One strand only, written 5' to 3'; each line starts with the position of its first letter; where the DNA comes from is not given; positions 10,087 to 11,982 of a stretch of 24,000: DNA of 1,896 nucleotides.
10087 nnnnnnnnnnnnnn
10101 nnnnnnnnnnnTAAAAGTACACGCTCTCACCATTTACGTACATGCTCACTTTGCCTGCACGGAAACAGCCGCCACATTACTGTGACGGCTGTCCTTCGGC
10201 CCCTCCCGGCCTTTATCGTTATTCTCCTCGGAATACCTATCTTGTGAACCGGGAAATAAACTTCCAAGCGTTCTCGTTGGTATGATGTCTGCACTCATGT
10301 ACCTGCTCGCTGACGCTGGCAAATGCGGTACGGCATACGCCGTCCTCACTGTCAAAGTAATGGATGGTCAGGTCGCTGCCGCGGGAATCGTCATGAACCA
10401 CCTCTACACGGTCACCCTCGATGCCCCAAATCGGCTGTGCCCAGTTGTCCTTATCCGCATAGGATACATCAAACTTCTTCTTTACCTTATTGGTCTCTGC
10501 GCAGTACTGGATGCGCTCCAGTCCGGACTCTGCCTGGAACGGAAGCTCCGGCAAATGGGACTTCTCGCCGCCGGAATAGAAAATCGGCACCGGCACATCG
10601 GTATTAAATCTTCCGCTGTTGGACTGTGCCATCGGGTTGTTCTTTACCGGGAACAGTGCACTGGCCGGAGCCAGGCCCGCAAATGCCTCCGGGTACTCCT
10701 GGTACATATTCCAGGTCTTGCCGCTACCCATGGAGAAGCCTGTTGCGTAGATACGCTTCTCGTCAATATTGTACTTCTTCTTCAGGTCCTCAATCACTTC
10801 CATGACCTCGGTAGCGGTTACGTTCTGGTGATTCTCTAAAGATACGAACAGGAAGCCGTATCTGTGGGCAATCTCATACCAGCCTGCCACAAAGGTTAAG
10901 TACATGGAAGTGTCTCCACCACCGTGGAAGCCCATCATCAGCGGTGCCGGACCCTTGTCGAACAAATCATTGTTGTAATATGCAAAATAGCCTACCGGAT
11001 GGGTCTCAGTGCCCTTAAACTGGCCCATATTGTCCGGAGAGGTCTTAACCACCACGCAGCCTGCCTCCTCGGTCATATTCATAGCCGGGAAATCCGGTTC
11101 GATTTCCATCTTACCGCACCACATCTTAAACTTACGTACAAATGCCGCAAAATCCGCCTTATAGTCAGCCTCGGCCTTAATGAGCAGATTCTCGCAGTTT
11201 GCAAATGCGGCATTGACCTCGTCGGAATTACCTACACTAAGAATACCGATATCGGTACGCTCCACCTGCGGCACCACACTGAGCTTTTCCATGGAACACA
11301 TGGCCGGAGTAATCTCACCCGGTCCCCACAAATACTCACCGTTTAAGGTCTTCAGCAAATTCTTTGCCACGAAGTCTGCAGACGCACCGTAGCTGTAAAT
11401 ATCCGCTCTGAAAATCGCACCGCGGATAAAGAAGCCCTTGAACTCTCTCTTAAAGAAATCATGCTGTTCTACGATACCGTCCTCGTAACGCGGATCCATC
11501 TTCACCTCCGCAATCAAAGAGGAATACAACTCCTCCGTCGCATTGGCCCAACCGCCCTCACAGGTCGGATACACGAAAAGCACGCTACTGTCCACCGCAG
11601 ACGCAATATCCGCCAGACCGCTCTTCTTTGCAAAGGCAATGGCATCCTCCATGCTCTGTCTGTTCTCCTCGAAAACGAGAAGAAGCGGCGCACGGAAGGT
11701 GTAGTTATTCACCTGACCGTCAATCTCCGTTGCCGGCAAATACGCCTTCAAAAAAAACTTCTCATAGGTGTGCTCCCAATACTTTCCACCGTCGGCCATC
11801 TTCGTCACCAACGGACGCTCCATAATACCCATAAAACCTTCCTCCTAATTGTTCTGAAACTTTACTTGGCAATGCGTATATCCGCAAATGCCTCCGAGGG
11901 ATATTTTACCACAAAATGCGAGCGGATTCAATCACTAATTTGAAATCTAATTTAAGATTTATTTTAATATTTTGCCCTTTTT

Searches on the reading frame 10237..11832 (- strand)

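Call 13: search_protein_families(library=pfam, proteins=[window:10237-11832:-], max_evalue=0.001)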
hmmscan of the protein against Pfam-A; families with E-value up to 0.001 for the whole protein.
window:10237-11832:- (531 aa): 0 families

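Call 88: search_protein_families(library=pfam, proteins=[window:10237-11832:-], max_evalue=0.01)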
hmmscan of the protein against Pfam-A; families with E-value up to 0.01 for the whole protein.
window:10237-11832:- (531 aa): 2 families
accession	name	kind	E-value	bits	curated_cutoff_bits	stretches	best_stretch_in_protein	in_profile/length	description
PF06028.17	DUF915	-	0.0034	17.2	22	1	332-378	74-121/255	Alpha/beta hydrolase of unknown function (DUF915)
PF00326.27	Peptidase_S9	-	0.0037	17.2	22.6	1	334-393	39-98/213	Prolyl oligopeptidase family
